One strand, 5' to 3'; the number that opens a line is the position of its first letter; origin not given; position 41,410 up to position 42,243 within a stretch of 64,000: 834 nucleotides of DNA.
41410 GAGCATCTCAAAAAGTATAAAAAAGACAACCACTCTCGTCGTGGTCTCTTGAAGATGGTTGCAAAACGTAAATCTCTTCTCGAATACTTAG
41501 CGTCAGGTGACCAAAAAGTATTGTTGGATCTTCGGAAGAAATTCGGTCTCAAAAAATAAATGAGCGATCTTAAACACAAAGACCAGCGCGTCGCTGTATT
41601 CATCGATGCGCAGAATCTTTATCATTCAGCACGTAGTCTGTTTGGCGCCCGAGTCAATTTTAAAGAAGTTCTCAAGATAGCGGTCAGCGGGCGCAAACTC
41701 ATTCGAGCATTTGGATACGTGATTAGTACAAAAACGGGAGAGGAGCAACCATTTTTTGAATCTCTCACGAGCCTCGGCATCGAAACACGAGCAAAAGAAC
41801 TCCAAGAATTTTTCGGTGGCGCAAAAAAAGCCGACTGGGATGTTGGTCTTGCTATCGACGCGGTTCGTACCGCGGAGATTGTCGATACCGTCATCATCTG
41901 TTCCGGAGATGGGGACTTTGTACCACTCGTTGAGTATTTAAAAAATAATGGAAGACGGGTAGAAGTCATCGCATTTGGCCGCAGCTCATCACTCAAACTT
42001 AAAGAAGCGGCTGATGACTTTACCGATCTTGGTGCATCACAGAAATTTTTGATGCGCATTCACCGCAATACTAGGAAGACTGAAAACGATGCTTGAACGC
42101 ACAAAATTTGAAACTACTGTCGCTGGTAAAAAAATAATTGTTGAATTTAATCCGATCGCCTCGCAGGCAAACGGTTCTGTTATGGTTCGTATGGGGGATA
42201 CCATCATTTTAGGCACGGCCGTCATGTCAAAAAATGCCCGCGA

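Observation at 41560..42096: NYN-domain putative RNase inserted inside the conserved rpsO-pnp pair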

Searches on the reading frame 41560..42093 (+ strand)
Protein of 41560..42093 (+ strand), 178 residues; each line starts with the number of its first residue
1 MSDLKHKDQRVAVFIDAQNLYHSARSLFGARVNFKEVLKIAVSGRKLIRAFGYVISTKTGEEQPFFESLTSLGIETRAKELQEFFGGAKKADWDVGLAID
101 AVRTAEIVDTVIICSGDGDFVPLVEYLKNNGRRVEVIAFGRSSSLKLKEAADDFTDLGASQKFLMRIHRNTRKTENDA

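Call 3: search_protein_families(library=pfam, proteins=[window:41560-42093:+], max_evalue=0.01)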
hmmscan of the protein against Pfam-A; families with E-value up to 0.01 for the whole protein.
window:41560-42093:+ (178 aa): 1 family
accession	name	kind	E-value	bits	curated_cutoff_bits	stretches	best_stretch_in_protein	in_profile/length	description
PF01936.24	NYN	-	1.4e-35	123.3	24.2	1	10-157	1-144/145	NYN domain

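Call 4: search_protein_families(library=ncbifam, proteins=[window:41560-42093:+], max_evalue=0.01)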
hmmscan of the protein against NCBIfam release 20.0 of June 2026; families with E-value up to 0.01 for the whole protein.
window:41560-42093:+ (178 aa): 1 family
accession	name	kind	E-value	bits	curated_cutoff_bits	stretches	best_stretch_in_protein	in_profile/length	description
TIGR00288.1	TIGR00288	hypoth_equivalog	1.7e-05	24.7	178.45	1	89-158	85-156/160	TIGR00288 family NYN domain-containing protein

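Call 7: find_homologous_proteins(query=window:41560-42093:+, max_evalue=0.00001)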
Query window:41560-42093:+ (178 aa): 8000 proteins with E <= 0.00001 among 8000 candidates; the best 120 are listed.
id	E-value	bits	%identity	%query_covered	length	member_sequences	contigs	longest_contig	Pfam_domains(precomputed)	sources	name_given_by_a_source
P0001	6.5e-110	382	100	100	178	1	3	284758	PF01936.25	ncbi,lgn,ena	ncbi:MAG: NYN domain-containing protein [Patescibacteria group bacterium]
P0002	2.6e-90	319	84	97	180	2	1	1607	PF01936.25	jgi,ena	-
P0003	7.4e-90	317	80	99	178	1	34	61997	PF01936.25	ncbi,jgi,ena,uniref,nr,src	ncbi:MAG: hypothetical protein A3F26_03430 [Candidatus Ryanbacteria bacterium RIFCSPHIGHO2_12_FULL_4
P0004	1.2e-89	316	83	97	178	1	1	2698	PF01936.25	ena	-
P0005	3.7e-89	315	80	99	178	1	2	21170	PF01936.25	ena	-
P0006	4.6e-89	314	82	97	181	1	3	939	PF01936.25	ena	-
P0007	7.4e-89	314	82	96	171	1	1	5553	PF01936.25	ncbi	-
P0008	1.2e-88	313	82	97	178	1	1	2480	PF01936.25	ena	-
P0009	1.7e-88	313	82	97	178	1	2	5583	PF01936.25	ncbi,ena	-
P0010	2.4e-88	312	84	93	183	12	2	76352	PF01936.25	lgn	-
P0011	3.5e-88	312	82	95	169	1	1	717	PF01936.25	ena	-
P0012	6.5e-88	311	82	97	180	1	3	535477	PF01936.25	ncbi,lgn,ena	ncbi:MAG: NYN domain-containing protein [Patescibacteria group bacterium]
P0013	8.4e-88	310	82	97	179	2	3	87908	PF01936.25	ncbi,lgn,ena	ncbi:MAG: NYN domain-containing protein [Patescibacteria group bacterium]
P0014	9.6e-88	310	85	93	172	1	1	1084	PF01936.25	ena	-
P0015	9.9e-88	310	82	97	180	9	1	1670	PF01936.25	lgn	-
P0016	1.1e-87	310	85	95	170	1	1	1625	PF01936.25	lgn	-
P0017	3.1e-87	308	82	96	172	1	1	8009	PF01936.25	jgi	jgi:uncharacterized LabA/DUF88 family protein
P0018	4.2e-87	308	84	95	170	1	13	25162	PF01936.25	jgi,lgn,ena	-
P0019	1.1e-86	307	79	97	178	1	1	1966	PF01936.25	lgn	-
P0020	1.5e-86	306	84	95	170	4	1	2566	PF01936.25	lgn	-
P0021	1.5e-86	306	83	95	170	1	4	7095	PF01936.25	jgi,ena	-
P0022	2.3e-86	306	82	96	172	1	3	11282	PF01936.25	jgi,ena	-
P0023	6.4e-86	304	80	97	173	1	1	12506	PF01936.25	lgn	-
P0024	7.7e-86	304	84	95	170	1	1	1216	PF01936.25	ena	-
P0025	2.4e-85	302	80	97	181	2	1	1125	PF01936.25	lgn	-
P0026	4.1e-85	302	82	92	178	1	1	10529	PF01936.25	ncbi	-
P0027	4.9e-85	301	83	93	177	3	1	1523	PF01936.25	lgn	-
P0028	7.8e-85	301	82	96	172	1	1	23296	PF01936.25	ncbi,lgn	-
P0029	1.5e-84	300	81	93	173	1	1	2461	PF01936.25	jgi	-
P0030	1.9e-84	299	80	95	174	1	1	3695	PF01936.25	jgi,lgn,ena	-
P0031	7.7e-84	297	80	95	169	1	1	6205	PF01936.25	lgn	-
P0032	3.1e-83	295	82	93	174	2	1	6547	PF01936.25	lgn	-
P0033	7.8e-82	291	84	89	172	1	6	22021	PF01936.25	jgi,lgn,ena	-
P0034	9.1e-82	291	83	88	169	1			PF01936.25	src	-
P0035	1.2e-81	290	84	89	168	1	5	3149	PF01936.25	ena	-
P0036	1.3e-81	290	84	89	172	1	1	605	PF01936.25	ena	-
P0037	1.5e-81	290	79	93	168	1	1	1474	PF01936.25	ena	-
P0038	1.7e-81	290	83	89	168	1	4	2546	PF01936.25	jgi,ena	-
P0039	2.0e-81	290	78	93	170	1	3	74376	PF01936.25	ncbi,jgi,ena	jgi:uncharacterized protein (TIGR00288 family)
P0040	2.3e-81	289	83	89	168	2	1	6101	PF01936.25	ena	-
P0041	2.5e-81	289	84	89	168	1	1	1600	PF01936.25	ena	-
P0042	3.2e-81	289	84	89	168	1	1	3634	PF01936.25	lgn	-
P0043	3.2e-81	289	83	89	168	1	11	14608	PF01936.25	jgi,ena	-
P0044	3.7e-81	289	83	89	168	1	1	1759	PF01936.25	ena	-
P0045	4.5e-81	288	83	89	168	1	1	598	PF01936.25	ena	-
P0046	4.8e-81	288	78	94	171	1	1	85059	PF01936.25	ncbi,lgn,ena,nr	ncbi:MAG: NYN domain-containing protein [bacterium]|nr:NYN domain-containing protein [bacterium]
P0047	6.5e-81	288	83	88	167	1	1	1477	PF01936.25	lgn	-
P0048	9.3e-81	287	84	89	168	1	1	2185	PF01936.25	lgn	-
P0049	9.6e-81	287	84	88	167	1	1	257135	PF01936.25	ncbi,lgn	-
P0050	1.1e-80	287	82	89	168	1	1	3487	PF01936.25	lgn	-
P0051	1.1e-80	287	82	89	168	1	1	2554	PF01936.25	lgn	-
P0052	1.2e-80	287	80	92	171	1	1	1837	PF01936.25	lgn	-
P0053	1.2e-80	287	82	89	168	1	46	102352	PF01936.25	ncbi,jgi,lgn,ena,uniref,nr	ncbi:hypothetical protein A3B05_01725 [Candidatus Giovannonibacteria bacterium RIFCSPLOWO2_01_FULL_4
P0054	1.2e-80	287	80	92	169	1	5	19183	PF01936.25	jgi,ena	-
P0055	1.5e-80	287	79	93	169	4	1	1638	PF01936.25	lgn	-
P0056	1.6e-80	287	82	89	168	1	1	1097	PF01936.25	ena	-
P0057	2.0e-80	286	84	89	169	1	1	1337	PF01936.25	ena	-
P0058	2.0e-80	286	83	89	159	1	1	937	PF01936.25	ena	-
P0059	2.3e-80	286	82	89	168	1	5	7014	PF01936.25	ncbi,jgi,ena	-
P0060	3.0e-80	286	82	89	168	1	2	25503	PF01936.25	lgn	-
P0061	3.0e-80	286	83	88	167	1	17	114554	PF01936.25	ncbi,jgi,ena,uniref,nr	ncbi:hypothetical protein A2926_00395 [Candidatus Giovannonibacteria bacterium RIFCSPLOWO2_01_FULL_4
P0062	3.1e-80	286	83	89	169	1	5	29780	PF01936.25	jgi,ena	-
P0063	3.5e-80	286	83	88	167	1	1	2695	PF01936.25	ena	-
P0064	4.4e-80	285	82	89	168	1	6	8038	PF01936.25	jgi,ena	-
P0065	4.8e-80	285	83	87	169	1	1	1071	PF01936.25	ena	-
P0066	5.3e-80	285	80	91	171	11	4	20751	PF01936.25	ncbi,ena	-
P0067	5.5e-80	285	82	89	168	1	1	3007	PF01936.25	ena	-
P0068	6.3e-80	285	81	91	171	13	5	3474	PF01936.25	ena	-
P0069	9.6e-80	284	76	93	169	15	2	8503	PF01936.25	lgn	-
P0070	1.0e-79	284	81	89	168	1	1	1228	PF01936.25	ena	-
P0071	1.1e-79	284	73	98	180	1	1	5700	PF01936.25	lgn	-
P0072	1.4e-79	284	75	93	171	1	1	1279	PF01936.25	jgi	jgi:uncharacterized protein (TIGR00288 family)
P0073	1.4e-79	284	79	91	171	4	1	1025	PF01936.25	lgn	-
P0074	1.5e-79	284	77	93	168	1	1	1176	PF01936.25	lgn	-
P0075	1.5e-79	284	81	92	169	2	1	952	PF01936.25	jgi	jgi:uncharacterized LabA/DUF88 family protein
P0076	1.8e-79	283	81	89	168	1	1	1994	PF01936.25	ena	-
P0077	1.9e-79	283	81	89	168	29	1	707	PF01936.25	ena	-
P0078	1.9e-79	283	78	92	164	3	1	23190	PF01936.25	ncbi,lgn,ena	-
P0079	2.0e-79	283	79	92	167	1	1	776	PF01936.25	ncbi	-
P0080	2.0e-79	283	76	97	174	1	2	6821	PF01936.25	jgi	jgi:uncharacterized LabA/DUF88 family protein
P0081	2.6e-79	283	80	89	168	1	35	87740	PF01936.25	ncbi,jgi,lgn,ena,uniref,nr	ncbi:MAG: hypothetical protein UW93_C0009G0025 [Parcubacteria group bacterium GW2011_GWC1_45_13]|uni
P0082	2.8e-79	283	79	92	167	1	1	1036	PF01936.25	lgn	-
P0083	3.4e-79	282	77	92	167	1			PF01936.25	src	-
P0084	3.8e-79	282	76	93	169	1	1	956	PF01936.25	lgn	-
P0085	4.2e-79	282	76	94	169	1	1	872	PF01936.25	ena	-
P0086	4.7e-79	282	79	92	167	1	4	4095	PF01936.25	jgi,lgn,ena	-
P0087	7.4e-79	281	77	93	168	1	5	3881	PF01936.25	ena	-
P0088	8.4e-79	281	81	88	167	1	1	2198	PF01936.25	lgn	-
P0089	1.3e-78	280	77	93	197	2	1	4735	PF01936.25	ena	-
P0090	1.5e-78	280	77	93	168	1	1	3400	PF01936.25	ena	-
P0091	1.5e-78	280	78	93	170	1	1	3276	PF01936.25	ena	-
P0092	1.8e-78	280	79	89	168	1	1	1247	PF01936.25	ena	-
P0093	2.5e-78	280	79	89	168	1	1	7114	PF01936.25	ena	-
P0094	3.5e-78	279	80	89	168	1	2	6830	PF01936.25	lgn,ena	-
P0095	4.1e-78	279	80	87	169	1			PF01936.25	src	-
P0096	4.3e-78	279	79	89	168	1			PF01936.25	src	-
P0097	4.5e-78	279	73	96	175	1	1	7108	PF01936.25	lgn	-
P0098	4.8e-78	279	79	89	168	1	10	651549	PF01936.25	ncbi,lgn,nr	ncbi:MAG: NYN domain-containing protein [Candidatus Giovannonibacteria bacterium]|nr:MAG: NYN domain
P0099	5.4e-78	278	79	92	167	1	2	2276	PF01936.25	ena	-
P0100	6.5e-78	278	75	93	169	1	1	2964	PF01936.25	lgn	-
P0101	6.6e-78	278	78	89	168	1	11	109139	PF01936.25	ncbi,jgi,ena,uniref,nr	ncbi:hypothetical protein A2661_02320 [Candidatus Giovannonibacteria bacterium RIFCSPHIGHO2_01_FULL_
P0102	7.8e-78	278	78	89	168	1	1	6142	PF01936.25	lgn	-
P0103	1.0e-77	278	75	93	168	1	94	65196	PF01936.25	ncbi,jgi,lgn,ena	-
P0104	1.2e-77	277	76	93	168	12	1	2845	PF01936.25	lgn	-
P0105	2.5e-77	276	75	92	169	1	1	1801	PF01936.25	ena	-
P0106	2.7e-77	276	75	93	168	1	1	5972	PF01936.25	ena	-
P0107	2.8e-77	276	80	87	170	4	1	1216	PF01936.25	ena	-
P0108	3.3e-77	276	75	92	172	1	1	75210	PF01936.25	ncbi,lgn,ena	-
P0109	4.5e-77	275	75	95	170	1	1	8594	PF01936.25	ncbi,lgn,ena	-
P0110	5.1e-77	275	78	89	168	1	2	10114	PF01936.25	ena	-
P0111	5.2e-77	275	74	93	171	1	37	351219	PF01936.25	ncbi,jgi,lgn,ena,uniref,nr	ncbi:MAG: hypothetical protein A3C80_04010 [Candidatus Ryanbacteria bacterium RIFCSPHIGHO2_02_FULL_4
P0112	6.5e-77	275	75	95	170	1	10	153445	PF01936.25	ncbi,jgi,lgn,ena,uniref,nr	ncbi:MAG: hypothetical protein A3C84_01740 [Candidatus Ryanbacteria bacterium RIFCSPHIGHO2_02_FULL_4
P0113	6.6e-77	275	73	95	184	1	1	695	PF01936.25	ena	-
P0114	7.0e-77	275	78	89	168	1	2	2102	PF01936.25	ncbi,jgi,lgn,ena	-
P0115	7.3e-77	275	75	93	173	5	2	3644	PF01936.25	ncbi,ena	ncbi:MAG: NYN domain-containing protein [Patescibacteria group bacterium]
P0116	8.2e-77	275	77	92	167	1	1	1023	PF01936.25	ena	-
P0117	8.9e-77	274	75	93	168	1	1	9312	PF01936.25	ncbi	-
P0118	9.7e-77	274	79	87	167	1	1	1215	PF01936.25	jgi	-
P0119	1.0e-76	274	78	89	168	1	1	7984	PF01936.25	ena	-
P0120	1.1e-76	274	74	93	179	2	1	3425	PF01936.25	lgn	-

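Call 9: find_related_loci(query=window:41560-42093:+, collection=genome_contigs, flank=4000)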
Query window:41560-42093:+ (178 aa) in genome_contigs; peptide patterns used: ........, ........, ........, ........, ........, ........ (x = any residue, [..] = any of these).
600 stretches matched a pattern (row limit reached: there are more); 554 encode a relative of the query (tblastn E <= 1e-3); the best 80 are kept; 80 distinct loci.
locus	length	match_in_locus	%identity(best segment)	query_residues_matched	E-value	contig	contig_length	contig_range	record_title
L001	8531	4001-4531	80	1-177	2e-96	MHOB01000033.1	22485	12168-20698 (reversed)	MAG: Candidatus Ryanbacteria bacterium RIFCSPLOWO2_12_FULL_47_9c rifcsplowo2_12_scaffold_2626, whole genome shotgun sequ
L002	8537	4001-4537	80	1-178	2e-92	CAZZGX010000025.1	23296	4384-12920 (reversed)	MAG TPA_asm: uncultured Candidatus Saccharibacteria bacterium isolate binchicken_co203_608 genome assembly, contig: k141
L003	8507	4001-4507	78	1-167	2e-87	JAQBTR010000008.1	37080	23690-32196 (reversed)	MAG: bacterium isolate casp150-mb.123 NODE_2919_length_37080_cov_0.078554, whole genome shotgun sequence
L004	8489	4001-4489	80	5-166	1e-86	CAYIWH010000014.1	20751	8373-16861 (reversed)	MAG TPA_asm: uncultured Candidatus Saccharibacteria bacterium isolate ERP119705_co3_559 genome assembly, contig: NODE_29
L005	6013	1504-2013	75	1-169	1e-84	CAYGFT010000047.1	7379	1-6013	MAG TPA_asm: uncultured Candidatus Saccharibacteria bacterium isolate ERP113451_co3_1 genome assembly, contig: NODE_8998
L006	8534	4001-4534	71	1-174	1e-83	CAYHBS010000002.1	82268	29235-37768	MAG TPA_asm: uncultured Candidatus Saccharibacteria bacterium isolate ERP119705_co11_457 genome assembly, contig: NODE_1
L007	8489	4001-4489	74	4-166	7e-82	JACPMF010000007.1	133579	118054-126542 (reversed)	MAG: Candidatus Sungiibacteriota bacterium isolate NC_groundwater_542_Ag_S-0.1um_47_13 S35_SO-1_scaffold_29115, whole ge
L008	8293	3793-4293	70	4-169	3e-79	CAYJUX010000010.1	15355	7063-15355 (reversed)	MAG TPA_asm: uncultured Candidatus Saccharibacteria bacterium isolate ERP125453_co1_304 genome assembly, contig: NODE_40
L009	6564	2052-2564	70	4-173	3e-79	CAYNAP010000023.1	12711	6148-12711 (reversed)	MAG TPA_asm: uncultured Candidatus Saccharibacteria bacterium isolate binchicken_co38_1274 genome assembly, contig: NODE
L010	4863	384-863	73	1-160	4e-79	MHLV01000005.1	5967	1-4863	MAG: Candidatus Nealsonbacteria bacterium RBG_13_36_15 RBG_13_scaffold_14066, whole genome shotgun sequence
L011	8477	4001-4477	70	5-163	1e-77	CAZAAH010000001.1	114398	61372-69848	MAG TPA_asm: uncultured Candidatus Saccharibacteria bacterium isolate SRP193066_co2_95 genome assembly, contig: NODE_31_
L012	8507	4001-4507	69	2-169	5e-77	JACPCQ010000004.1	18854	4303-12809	MAG: Parcubacteria group bacterium isolate NC_groundwater_287_Ag_S-0.65um_51_11 S6_GD2017_2_S65_scaffold_9986, whole gen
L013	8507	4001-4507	68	4-171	3e-76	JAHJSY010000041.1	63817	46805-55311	MAG: Patescibacteria group bacterium isolate OS_PC_MetaG.mb.33 OS_PC_MetaG.mb.33_k141_506611, whole genome shotgun seque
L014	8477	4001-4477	70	4-162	3e-76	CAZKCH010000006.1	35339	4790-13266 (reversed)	MAG TPA_asm: uncultured Candidatus Saccharibacteria bacterium isolate binchicken_co220_105 genome assembly, contig: NODE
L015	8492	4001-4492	69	4-166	4e-76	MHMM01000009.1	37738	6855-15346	MAG: Candidatus Nealsonbacteria bacterium RIFOXYB1_FULL_40_15 rifoxyb1_full_scaffold_348, whole genome shotgun sequence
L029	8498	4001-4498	65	1-165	4e-72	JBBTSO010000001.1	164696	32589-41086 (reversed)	MAG: Patescibacteria group bacterium isolate H41-bin155_1 H41_bin155_1_000000000001, whole genome shotgun sequence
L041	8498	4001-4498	67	1-165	1e-71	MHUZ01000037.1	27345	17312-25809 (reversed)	MAG: Candidatus Yonathbacteria bacterium RIFOXYD1_FULL_52_36 rifoxyd1_full_scaffold_691, whole genome shotgun sequence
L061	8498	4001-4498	66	1-165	1e-69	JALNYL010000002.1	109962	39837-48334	MAG: Candidatus Paceibacterota bacterium isolate SO_2017_GW1 bin 158 NODE_1224_length_109962_cov_1.823362_OW334_2017, wh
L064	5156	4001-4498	66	1-165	1e-69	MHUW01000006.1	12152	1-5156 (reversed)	MAG: Candidatus Yonathbacteria bacterium RIFCSPLOWO2_01_FULL_47_33b rifcsplowo2_01_scaffold_18712, whole genome shotgun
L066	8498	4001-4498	66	1-165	3e-69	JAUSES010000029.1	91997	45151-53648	MAG: bacterium isolate E14_maxbin.225_sub E14_k141_81433, whole genome shotgun sequence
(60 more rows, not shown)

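Call 11: search_solved_structures(query=window:41560-42093:+, max_evalue=1, show_alignments=3)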
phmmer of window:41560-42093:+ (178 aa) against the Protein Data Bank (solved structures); distinct sequences matched with E-value up to 1: 2.
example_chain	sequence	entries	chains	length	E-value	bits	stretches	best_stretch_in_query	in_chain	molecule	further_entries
2qip_A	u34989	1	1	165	1.9e-23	86.4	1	6-157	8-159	Protein of unknown function VPA0982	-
5lc3_A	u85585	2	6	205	0.39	13.8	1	94-159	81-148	Protein FAM3C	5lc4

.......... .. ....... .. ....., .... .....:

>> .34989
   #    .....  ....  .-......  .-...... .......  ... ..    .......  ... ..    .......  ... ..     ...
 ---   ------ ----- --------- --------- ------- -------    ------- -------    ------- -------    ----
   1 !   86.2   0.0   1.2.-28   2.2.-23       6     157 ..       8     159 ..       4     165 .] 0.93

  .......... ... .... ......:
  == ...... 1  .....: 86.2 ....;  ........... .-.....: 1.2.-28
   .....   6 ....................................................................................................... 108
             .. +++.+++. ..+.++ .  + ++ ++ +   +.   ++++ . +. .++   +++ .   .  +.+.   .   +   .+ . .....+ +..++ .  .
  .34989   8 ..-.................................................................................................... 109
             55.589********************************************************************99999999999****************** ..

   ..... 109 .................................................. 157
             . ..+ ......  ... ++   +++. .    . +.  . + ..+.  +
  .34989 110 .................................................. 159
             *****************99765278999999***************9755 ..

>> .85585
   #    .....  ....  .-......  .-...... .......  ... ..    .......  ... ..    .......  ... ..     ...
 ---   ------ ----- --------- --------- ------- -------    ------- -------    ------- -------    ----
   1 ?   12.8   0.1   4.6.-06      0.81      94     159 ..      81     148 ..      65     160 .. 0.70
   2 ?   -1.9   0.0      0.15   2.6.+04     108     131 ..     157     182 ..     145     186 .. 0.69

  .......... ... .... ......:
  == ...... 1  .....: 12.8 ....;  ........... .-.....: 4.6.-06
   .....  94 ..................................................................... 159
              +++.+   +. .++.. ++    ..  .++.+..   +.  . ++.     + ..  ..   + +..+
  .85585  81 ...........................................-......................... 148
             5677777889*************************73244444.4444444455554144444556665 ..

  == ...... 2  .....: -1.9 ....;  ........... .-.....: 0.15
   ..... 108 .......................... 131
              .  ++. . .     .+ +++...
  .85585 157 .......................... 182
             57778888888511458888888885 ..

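Call 24: search_protein_representatives(protein=window:41560-42093:+)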
Query: 178 residues. Proteins with E-value up to 0.001 (for the whole library): 4686; up to 1e-10: 1651; up to 1e-30: 145. The best 150 are listed.
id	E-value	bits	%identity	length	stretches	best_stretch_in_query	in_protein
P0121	1.9e-63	229.5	63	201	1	1-170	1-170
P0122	1.0e-60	220.6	62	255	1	2-169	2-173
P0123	1.8e-59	216.5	62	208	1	2-169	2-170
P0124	1.2e-58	213.8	63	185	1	4-174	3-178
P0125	2.1e-58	213.1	59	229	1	3-166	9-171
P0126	2.3e-56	206.4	57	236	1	3-165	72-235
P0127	8.3e-55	201.4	57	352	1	2-170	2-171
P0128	1.6e-54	200.5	54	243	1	2-168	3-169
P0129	2.1e-54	200.1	57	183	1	1-174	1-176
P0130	3.7e-54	199.3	58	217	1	2-160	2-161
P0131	4.2e-53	195.8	58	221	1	4-163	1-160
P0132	4.6e-53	195.7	55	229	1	3-168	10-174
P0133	5.4e-53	195.5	55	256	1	5-169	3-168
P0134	8.2e-53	194.9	60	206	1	6-173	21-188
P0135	3.6e-52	192.8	56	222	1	7-174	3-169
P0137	6.5e-52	192.0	53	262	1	2-177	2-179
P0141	4.5e-51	189.2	54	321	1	2-168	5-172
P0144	1.2e-50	187.9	51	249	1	4-173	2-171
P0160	6.3e-48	179.0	52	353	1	5-168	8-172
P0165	4.6e-47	176.2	53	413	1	5-165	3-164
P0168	8.0e-47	175.4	49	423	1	6-174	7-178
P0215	2.9e-37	144.3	41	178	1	3-164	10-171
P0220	5.3e-36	140.2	41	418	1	6-174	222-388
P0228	7.6e-35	136.5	45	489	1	9-160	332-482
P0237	2.0e-33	131.9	41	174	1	1-158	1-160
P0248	4.4e-32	127.5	39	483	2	6-157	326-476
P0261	3.6e-31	124.5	40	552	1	5-160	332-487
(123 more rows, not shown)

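Call 26: predict_structure(alignment_id=A1)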
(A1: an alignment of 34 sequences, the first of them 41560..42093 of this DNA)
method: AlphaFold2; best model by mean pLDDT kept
length: 178 residues; sequences in the alignment: 34
mean_pLDDT: 80.6   pTM: 0.78
mean pLDDT of the five models: 80.6, 79.0, 78.3, 77.8, 67.9
residues with pLDDT >= 90: 59; 70-90: 90; 50-70: 13; < 50: 16
segments of 3 or more residues with pLDDT < 50: 84-88, 170-178
pLDDT, mean of each block of 10 residues (from residue 1): 71 90 87 89 90 78 77 75 50 79 93 86 93 92 81 91 77 42
secondary structure, 60 per line:
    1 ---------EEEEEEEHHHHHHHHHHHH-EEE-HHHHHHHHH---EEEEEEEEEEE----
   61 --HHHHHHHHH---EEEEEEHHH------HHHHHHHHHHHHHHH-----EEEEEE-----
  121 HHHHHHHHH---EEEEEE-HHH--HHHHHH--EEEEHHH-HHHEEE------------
elements in order: E10-16 H17-28 E30-32 H34-42 E46-56 H63-71 E75-80 H90-104 E110-115 H121-129 E133-138 H145-150 E153-156 E164-166
